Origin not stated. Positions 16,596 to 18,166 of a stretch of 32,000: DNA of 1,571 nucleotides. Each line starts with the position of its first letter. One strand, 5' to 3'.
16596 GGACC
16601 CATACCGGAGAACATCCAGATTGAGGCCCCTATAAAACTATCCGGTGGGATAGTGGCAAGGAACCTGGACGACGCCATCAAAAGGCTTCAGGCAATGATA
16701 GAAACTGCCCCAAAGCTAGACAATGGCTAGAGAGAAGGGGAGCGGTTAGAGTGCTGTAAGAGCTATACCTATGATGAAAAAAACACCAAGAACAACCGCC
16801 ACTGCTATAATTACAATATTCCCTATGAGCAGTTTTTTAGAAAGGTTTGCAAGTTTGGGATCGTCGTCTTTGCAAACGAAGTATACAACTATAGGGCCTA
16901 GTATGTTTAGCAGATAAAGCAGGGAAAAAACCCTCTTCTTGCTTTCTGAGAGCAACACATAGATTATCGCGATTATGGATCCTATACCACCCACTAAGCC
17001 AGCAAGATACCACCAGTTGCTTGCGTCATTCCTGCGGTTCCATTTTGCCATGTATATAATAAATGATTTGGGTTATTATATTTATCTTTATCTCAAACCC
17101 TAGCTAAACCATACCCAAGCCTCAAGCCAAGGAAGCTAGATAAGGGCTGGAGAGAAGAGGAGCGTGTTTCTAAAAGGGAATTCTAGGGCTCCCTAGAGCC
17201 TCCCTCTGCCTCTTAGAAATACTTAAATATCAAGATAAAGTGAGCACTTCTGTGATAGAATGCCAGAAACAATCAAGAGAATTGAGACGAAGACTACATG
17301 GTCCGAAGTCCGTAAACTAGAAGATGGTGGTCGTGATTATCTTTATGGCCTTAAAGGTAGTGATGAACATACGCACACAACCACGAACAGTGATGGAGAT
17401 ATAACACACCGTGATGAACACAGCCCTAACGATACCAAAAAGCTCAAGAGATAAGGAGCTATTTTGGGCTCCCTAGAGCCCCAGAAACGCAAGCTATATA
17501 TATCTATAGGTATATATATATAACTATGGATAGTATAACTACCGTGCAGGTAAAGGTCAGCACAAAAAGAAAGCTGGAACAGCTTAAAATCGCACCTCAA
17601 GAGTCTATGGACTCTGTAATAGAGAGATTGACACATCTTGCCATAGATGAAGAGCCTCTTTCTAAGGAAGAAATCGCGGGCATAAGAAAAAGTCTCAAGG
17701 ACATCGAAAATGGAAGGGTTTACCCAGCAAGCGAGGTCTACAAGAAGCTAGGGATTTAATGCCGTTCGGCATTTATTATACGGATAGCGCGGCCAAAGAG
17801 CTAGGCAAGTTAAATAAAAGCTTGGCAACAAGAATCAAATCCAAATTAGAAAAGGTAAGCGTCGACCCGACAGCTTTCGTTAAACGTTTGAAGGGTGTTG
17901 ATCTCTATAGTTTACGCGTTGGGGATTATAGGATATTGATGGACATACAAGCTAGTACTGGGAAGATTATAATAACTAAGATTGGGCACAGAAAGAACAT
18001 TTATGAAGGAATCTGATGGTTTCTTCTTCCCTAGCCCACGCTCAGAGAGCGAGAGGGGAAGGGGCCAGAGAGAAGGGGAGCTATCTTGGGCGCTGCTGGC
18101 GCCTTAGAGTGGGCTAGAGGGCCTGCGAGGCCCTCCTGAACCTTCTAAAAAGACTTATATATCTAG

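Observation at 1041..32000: Nearly every intergenic spacer is assembled from the same ordered, strand-polarised GC-rich modules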

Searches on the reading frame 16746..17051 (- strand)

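Call 59: search_protein_families(library=pfam, max_evalue=0.01, proteins=[window:16746-17051:-])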
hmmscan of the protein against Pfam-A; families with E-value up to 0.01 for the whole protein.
window:16746-17051:- (101 aa): 2 families
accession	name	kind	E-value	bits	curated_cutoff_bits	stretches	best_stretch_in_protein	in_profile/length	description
PF09685.15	DUF4870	-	3.6e-05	24.2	25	1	42-98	15-71/107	Domain of unknown function (DUF4870)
PF13347.12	MFS_2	-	0.0032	16.5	27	1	4-99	255-334/427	MFS/sugar transport protein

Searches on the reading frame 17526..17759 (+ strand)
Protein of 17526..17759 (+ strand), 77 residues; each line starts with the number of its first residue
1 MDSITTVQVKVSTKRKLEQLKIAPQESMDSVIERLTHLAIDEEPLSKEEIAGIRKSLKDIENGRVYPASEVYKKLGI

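Call 41: find_encoding_contigs(protein=window:17526-17756:+, flank=10000, max_places=10)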
Protein window:17526-17756:+ (77 aa): no gene with exactly this product is on record in the collection.

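Call 59: search_protein_families(library=pfam, max_evalue=0.01, proteins=[window:17526-17759:+])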
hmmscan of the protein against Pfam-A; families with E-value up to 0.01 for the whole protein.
window:17526-17759:+ (77 aa): 1 family
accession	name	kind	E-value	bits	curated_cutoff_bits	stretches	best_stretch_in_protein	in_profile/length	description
PF24434.1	DUF7557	-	9.1e-05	22.2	25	1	5-47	2-43/45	Family of unknown function (DUF7557)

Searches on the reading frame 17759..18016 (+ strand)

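Call 59: search_protein_families(library=pfam, max_evalue=0.01, proteins=[window:17759-18016:+])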
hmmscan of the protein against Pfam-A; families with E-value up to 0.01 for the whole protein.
window:17759-18016:+ (85 aa): 2 families
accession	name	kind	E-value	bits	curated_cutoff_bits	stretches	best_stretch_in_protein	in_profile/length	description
PF05016.21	ParE_toxin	-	8.8e-11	42.7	23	1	5-82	1-89/89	ParE toxin of type II toxin-antitoxin system, parDE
PF15781.12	ParE-like_toxin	-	0.0068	16.8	28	0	6-83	2-84/87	ParE-like toxin of type II bacterial toxin-antitoxin system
